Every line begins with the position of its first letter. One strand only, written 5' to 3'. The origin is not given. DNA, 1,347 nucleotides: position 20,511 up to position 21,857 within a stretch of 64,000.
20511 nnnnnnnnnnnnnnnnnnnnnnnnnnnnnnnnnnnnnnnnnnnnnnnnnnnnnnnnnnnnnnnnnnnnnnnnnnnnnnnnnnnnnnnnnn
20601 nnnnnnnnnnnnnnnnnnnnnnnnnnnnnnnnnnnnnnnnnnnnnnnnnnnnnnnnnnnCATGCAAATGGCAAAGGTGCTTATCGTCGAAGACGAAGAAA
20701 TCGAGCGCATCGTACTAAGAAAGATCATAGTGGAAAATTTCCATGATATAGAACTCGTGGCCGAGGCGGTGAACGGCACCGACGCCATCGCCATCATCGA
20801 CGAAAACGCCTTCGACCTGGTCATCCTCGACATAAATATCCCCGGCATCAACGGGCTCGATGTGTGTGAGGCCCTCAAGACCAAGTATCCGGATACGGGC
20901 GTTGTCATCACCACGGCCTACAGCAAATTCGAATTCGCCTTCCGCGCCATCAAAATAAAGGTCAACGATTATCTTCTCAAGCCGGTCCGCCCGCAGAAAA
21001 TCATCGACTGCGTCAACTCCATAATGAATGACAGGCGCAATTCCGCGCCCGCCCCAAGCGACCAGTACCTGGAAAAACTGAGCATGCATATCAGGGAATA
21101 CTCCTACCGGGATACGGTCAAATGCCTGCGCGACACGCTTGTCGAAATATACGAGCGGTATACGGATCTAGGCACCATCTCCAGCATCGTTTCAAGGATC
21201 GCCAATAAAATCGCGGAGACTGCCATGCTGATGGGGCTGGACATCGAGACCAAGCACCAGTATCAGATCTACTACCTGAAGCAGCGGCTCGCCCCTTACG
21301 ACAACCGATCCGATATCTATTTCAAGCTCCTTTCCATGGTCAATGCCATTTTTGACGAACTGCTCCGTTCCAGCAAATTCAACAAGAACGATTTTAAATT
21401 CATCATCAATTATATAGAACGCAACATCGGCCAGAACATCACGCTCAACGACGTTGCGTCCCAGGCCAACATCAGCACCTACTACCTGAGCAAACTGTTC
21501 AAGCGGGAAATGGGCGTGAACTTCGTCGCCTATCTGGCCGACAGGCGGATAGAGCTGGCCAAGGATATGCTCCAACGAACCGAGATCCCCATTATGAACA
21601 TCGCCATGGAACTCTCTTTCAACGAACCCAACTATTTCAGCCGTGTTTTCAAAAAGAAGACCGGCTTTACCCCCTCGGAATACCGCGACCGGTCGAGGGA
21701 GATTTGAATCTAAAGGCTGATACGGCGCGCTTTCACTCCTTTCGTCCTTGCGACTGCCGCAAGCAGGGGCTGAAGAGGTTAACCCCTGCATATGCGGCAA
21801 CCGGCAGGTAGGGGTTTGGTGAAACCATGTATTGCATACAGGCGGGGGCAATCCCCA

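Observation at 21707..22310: Orphan cobalamin riboswitch aimed antisense into the pdu two-component regulator genes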

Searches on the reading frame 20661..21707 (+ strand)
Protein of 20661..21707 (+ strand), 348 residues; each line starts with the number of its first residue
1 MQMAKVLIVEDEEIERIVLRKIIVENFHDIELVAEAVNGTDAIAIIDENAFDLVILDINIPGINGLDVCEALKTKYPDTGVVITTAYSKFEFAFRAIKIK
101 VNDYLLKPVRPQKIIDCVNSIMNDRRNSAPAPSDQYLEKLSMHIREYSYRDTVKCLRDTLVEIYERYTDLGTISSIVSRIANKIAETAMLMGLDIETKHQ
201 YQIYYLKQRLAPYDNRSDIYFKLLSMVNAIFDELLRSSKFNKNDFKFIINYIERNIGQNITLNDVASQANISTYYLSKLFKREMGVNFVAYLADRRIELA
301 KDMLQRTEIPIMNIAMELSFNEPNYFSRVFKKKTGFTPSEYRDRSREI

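Call 6: search_protein_families(library=pfam, proteins=[window:20661-21707:+])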
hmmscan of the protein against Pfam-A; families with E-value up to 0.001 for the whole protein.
window:20661-21707:+ (348 aa): 3 families
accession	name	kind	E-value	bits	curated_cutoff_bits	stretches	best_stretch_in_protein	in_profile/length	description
PF00072.30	Response_reg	-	2.7e-25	89.1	30.2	1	6-118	1-110/111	Response regulator receiver domain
PF12833.13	HTH_18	-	4.1e-22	78.7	33.6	1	266-344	2-80/80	Helix-turn-helix domain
PF00165.29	HTH_AraC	-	7.7e-21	74.2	26.6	2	307-342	7-41/42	Bacterial regulatory helix-turn-helix proteins, AraC family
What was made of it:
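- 20661..21707 (+): Response regulator (receiver domain + AraC-type HTH), convergent with RS2. It is the first gene a read-through transcript would cover in antisense. Pfam Response_reg 2.7e-25, HTH_18 4.1e-22 (call 6).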

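Call 12: find_homologous_proteins(query=window:20661-21707:+)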
Query window:20661-21707:+ (348 aa): 462 proteins with E <= 0.001 among 2689 candidates; the best 120 are listed.
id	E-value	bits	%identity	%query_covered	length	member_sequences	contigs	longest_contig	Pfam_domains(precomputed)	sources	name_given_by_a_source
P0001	2.4e-222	755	100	100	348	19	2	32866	PF12833.14,PF00165.30,PF00072.31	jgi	jgi:two-component system response regulator YesN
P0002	1.5e-182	624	85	99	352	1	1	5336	PF12833.14,PF00165.30,PF00072.31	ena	-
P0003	1.0e-176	605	81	99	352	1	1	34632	PF12833.14,PF00165.30,PF00072.31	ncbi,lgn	ncbi:MAG: response regulator transcription factor [Bacillota bacterium]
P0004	5.2e-172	590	80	99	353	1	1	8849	PF12833.14,PF00165.30,PF00072.31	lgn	-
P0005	1.0e-168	579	76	99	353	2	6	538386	PF12833.14,PF00165.30,PF00072.31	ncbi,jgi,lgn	jgi:YesN/AraC family two-component response regulator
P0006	8.5e-87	310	44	98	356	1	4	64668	PF12833.14,PF00165.30,PF00072.31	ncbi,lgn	-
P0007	1.7e-86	309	44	98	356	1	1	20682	PF12833.14,PF00165.30,PF00072.31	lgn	-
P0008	1.8e-86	309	44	99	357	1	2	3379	PF12833.14,PF00165.30,PF00072.31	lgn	-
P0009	1.8e-86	309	44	99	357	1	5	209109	PF12833.14,PF00165.30,PF00072.31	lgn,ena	-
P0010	1.8e-86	309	44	99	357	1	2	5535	PF12833.14,PF00165.30,PF00072.31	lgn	-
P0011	2.8e-86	308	44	98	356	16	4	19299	PF12833.14,PF00165.30,PF00072.31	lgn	-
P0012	3.1e-86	308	44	99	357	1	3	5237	PF12833.14,PF00165.30,PF00072.31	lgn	-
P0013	4.1e-86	307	41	99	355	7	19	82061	PF12833.14,PF00165.30,PF00072.31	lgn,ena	-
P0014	4.8e-86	307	43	98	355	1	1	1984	PF12833.14,PF00165.30,PF00072.31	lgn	-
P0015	5.4e-86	307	43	99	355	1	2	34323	PF12833.14,PF00165.30,PF00072.31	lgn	-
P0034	2.6e-84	302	42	99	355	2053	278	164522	PF12833.14,PF00165.30,PF00072.31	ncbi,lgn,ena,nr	ncbi:MAG: response regulator [Anaerobutyricum hallii]|nr:response regulator [Anaerobutyricum hallii]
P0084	7.1e-81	290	69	59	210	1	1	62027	PF12833.14,PF00165.30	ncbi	-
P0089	1.0e-76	277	43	99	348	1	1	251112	PF12833.14,PF00165.30,PF00072.31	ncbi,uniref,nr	ncbi:response regulator [Tissierella sp. MSJ-40]|uniref:Response regulator n=1 Tax=Tissierella simia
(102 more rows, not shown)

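Call 14: find_encoding_contigs(protein=P0005, flank=10000, max_places=3)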
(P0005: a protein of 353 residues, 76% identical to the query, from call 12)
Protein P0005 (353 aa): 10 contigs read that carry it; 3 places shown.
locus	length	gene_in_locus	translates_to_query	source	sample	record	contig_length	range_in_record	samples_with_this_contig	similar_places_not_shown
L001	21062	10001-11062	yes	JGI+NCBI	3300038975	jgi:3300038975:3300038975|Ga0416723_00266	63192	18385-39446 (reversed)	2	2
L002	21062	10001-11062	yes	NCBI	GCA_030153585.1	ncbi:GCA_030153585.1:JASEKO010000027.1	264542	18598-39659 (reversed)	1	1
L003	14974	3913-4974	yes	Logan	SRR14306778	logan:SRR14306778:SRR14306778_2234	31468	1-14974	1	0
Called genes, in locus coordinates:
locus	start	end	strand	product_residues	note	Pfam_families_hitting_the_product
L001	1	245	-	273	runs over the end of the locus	PF06723:MreB_Mbl, PF00012:HSP70, PF11104:PilM_2, PF14450:FtsA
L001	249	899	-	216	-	PF06130:PTAC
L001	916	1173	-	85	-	PF00936:BMC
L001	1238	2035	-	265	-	-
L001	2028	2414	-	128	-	PF02288:Dehydratase_MU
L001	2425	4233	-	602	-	PF18427:DDR_swiveling, PF08841:DDR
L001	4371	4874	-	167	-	PF02287:Dehydratase_SU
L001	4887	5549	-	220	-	PF02288:Dehydratase_MU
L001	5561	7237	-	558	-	PF02286:Dehydratase_LU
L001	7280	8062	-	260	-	PF00936:BMC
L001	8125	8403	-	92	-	PF00936:BMC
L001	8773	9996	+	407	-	PF10114:PocR, PF06580:His_kinase, PF02518:HATPase_c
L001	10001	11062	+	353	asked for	PF00072:Response_reg, PF00165:HTH_AraC (weak), PF12833:HTH_18, PF00165:HTH_AraC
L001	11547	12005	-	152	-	PF00009:GTP_EFTU (faint), PF01926:MMR_HSR1 (weak), PF10662:PduV-EutP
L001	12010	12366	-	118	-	PF00936:BMC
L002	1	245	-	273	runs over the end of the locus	PF06723:MreB_Mbl, PF00012:HSP70, PF11104:PilM_2, PF14450:FtsA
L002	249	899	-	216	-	PF06130:PTAC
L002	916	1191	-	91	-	PF00936:BMC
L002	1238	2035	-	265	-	-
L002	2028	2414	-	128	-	PF02288:Dehydratase_MU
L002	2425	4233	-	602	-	PF18427:DDR_swiveling, PF08841:DDR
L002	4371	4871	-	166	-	PF02287:Dehydratase_SU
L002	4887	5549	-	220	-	PF02288:Dehydratase_MU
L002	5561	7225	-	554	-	PF02286:Dehydratase_LU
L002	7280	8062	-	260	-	PF00936:BMC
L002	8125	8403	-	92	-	PF00936:BMC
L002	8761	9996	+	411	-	PF10114:PocR, PF06580:His_kinase, PF02518:HATPase_c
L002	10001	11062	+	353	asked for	PF00072:Response_reg, PF00165:HTH_AraC (weak), PF12833:HTH_18, PF00165:HTH_AraC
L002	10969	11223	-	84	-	-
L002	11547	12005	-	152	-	PF00009:GTP_EFTU (faint), PF01926:MMR_HSR1 (weak), PF10662:PduV-EutP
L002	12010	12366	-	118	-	PF00936:BMC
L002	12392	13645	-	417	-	PF01636:APH (weak)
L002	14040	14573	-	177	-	PF18955:DUF5698, PF10035:DUF2179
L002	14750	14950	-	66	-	PF04324:Fer2_BFD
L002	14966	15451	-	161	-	PF02915:Rubrerythrin, PF13668:Ferritin_2 (faint)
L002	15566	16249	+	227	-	PF00072:Response_reg, PF00486:Trans_reg_C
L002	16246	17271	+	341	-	PF00512:HisKA, PF02518:HATPase_c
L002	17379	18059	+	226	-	PF02463:SMC_N, PF00005:ABC_tran, PF13304:AAA_21 (faint)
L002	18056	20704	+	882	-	PF12704:MacB_PCD, PF02687:FtsX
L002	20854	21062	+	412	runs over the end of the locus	PF05977:MFS_3, PF07690:MFS_1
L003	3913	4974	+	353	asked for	PF00072:Response_reg, PF00165:HTH_AraC (weak), PF12833:HTH_18, PF00165:HTH_AraC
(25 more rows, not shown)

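Call 15: find_encoding_contigs(protein=P0003, flank=10000, max_places=3)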
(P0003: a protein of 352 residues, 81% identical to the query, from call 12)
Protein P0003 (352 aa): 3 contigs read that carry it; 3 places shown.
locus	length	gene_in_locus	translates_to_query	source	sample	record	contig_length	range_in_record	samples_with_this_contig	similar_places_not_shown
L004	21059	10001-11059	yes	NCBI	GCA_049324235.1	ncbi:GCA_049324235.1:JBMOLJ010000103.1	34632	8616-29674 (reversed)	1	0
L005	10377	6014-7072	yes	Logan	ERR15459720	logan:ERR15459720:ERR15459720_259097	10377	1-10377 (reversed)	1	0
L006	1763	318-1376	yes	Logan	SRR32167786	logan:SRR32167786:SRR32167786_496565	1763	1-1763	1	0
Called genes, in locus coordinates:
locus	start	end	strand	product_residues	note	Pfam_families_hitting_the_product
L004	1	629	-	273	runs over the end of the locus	PF06723:MreB_Mbl (weak), PF00012:HSP70, PF11104:PilM_2, PF14450:FtsA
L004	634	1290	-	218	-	PF06130:PTAC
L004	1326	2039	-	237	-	-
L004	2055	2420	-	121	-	PF02288:Dehydratase_MU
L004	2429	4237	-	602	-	PF18427:DDR_swiveling, PF08841:DDR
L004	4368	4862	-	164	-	PF02287:Dehydratase_SU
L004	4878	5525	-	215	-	PF02288:Dehydratase_MU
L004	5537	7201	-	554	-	PF02286:Dehydratase_LU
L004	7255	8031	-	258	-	PF00936:BMC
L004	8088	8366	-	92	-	PF00936:BMC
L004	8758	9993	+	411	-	PF10114:PocR, PF06580:His_kinase, PF02518:HATPase_c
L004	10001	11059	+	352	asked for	PF00072:Response_reg, PF00165:HTH_AraC (weak), PF12833:HTH_18, PF00165:HTH_AraC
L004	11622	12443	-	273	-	PF02463:SMC_N (faint), PF13476:AAA_23 (weak), PF00005:ABC_tran, PF13304:AAA_21 (weak)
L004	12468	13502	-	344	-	PF01032:FecCD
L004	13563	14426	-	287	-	PF01497:Peripla_BP_2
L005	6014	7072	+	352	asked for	PF00072:Response_reg, PF00165:HTH_AraC (weak), PF12833:HTH_18, PF00165:HTH_AraC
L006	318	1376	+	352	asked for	PF00072:Response_reg, PF00165:HTH_AraC (weak), PF12833:HTH_18, PF00165:HTH_AraC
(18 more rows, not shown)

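Call 17: find_encoding_contigs(protein=P0002, flank=10000, max_places=3)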
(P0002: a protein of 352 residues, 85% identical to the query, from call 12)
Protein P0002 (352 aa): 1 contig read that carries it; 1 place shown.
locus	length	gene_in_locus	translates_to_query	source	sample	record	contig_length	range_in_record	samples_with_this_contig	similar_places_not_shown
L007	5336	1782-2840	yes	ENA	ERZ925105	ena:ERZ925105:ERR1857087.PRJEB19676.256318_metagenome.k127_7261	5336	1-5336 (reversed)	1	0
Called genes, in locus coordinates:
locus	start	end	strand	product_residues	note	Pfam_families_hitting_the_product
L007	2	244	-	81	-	?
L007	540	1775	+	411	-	PF10114:PocR, PF06580:His_kinase, PF02518:HATPase_c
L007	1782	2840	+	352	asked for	PF00072:Response_reg, PF00165:HTH_AraC, PF12833:HTH_18, PF00165:HTH_AraC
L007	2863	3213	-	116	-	-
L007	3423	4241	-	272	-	PF00005:ABC_tran, PF02463:SMC_N (faint), PF13476:AAA_23 (weak), PF13304:AAA_21 (weak)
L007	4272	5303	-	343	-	PF01032:FecCD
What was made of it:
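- Gene callers placed 84- and 116-codon ORFs here in L002 and L007 (calls 14, 17).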

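Call 18: find_encoding_contigs(protein=P0004, flank=10000, max_places=3)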
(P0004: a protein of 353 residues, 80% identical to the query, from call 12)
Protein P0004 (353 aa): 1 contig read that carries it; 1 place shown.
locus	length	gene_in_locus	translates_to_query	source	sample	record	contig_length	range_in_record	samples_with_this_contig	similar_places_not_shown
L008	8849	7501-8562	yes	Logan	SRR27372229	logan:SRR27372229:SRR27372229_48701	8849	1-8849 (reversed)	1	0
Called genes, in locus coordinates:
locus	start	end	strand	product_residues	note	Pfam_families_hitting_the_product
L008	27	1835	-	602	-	PF14450:FtsA (faint), PF18427:DDR_swiveling, PF08841:DDR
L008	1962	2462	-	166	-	PF02287:Dehydratase_SU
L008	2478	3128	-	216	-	PF02288:Dehydratase_MU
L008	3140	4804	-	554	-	PF02286:Dehydratase_LU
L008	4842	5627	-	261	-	PF00936:BMC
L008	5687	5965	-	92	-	PF00936:BMC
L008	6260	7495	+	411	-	PF10114:PocR, PF06580:His_kinase, PF02518:HATPase_c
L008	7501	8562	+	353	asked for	PF00072:Response_reg, PF00165:HTH_AraC, PF12833:HTH_18, PF00165:HTH_AraC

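Call 20: find_encoding_contigs(protein=P0034, flank=8000, max_places=2)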
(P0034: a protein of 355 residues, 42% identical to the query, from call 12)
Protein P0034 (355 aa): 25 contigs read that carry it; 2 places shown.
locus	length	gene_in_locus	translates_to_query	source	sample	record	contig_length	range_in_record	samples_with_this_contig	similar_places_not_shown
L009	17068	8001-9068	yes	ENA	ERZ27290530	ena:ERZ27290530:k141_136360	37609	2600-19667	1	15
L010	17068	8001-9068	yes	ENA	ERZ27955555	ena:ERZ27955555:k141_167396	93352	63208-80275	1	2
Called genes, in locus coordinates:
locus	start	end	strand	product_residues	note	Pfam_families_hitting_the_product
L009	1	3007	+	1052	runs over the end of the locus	PF00133:tRNA-synt_1, PF01406:tRNA-synt_1e (faint), PF09334:tRNA-synt_1g, PF08264:Anticodon_1, PF19302:DUF5915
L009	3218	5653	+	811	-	PF00343:Phosphorylase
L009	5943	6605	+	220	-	PF02607:B12-binding_2, PF02310:B12-binding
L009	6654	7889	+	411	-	PF10114:PocR, PF06580:His_kinase, PF02518:HATPase_c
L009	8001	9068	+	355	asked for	PF00072:Response_reg, PF00165:HTH_AraC, PF12833:HTH_18, PF00165:HTH_AraC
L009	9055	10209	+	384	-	PF00465:Fe-ADH, PF13685:Fe-ADH_2 (weak), PF25137:ADH_Fe_C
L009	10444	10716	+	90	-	PF00936:BMC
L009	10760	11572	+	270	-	PF00936:BMC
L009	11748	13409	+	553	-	PF02286:Dehydratase_LU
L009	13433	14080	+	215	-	PF02288:Dehydratase_MU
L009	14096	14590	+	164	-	PF02287:Dehydratase_SU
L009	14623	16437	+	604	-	PF18427:DDR_swiveling, PF08841:DDR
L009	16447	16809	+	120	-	PF02288:Dehydratase_MU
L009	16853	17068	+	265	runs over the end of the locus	PF00936:BMC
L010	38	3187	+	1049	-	PF00133:tRNA-synt_1, PF01406:tRNA-synt_1e (faint), PF09334:tRNA-synt_1g, PF08264:Anticodon_1, PF19302:DUF5915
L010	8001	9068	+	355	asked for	PF00072:Response_reg, PF00165:HTH_AraC, PF12833:HTH_18, PF00165:HTH_AraC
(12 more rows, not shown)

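Call 21: find_encoding_contigs(protein=P0006, flank=8000, max_places=2)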
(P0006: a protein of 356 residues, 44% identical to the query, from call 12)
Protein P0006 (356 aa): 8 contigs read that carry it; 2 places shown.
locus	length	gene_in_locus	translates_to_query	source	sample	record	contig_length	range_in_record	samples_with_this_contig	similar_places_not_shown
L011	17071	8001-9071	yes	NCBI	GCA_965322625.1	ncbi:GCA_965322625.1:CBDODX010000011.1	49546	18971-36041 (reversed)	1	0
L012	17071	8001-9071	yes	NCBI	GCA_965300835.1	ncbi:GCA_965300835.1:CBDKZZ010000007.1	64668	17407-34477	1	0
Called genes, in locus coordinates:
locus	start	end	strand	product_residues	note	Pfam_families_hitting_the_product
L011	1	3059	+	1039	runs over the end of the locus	PF00133:tRNA-synt_1, PF01406:tRNA-synt_1e (faint), PF09334:tRNA-synt_1g, PF08264:Anticodon_1, PF19302:DUF5915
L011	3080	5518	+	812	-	PF00343:Phosphorylase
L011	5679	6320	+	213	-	PF02607:B12-binding_2, PF02310:B12-binding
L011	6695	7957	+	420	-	PF10114:PocR, PF06580:His_kinase, PF02518:HATPase_c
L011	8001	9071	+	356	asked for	PF00072:Response_reg, PF00165:HTH_AraC, PF12833:HTH_18, PF00165:HTH_AraC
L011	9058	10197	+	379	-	PF00465:Fe-ADH, PF13685:Fe-ADH_2, PF25137:ADH_Fe_C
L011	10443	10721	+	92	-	PF00936:BMC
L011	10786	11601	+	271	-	PF00936:BMC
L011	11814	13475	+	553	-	PF02286:Dehydratase_LU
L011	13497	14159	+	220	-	PF02288:Dehydratase_MU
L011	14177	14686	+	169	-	PF02287:Dehydratase_SU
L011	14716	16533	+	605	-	PF18427:DDR_swiveling, PF08841:DDR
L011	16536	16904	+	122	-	PF02288:Dehydratase_MU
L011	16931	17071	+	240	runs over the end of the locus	-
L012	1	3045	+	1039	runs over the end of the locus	PF00133:tRNA-synt_1, PF01406:tRNA-synt_1e (faint), PF09334:tRNA-synt_1g, PF08264:Anticodon_1, PF19302:DUF5915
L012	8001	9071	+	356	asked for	PF00072:Response_reg, PF00165:HTH_AraC, PF12833:HTH_18, PF00165:HTH_AraC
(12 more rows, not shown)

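Call 22: find_encoding_contigs(protein=P0089, flank=8000, max_places=2)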
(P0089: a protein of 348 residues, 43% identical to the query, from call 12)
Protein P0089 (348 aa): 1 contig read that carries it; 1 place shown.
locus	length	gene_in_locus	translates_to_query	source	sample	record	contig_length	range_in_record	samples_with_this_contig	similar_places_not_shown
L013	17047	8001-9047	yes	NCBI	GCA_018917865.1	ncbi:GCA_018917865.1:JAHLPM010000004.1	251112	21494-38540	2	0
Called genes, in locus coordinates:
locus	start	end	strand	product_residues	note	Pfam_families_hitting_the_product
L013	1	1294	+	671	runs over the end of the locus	PF00395:SLH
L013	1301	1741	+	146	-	PF07963:N_methyl (faint), PF12019:GspH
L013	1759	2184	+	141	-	-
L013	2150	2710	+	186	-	-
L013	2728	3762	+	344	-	-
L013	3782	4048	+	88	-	PF10719:ComFB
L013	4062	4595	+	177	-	PF01202:SKI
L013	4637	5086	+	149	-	PF01220:DHquinase_II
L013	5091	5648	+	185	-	PF08207:EFP_N, PF01132:EFP, PF09285:Elong-fact-P_C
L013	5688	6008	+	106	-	-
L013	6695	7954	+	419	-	PF10114:PocR, PF06580:His_kinase, PF02518:HATPase_c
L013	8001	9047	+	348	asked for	PF00072:Response_reg, PF12833:HTH_18, PF00165:HTH_AraC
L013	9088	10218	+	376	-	PF00465:Fe-ADH, PF13685:Fe-ADH_2, PF25137:ADH_Fe_C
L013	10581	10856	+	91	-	PF00936:BMC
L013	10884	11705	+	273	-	PF00936:BMC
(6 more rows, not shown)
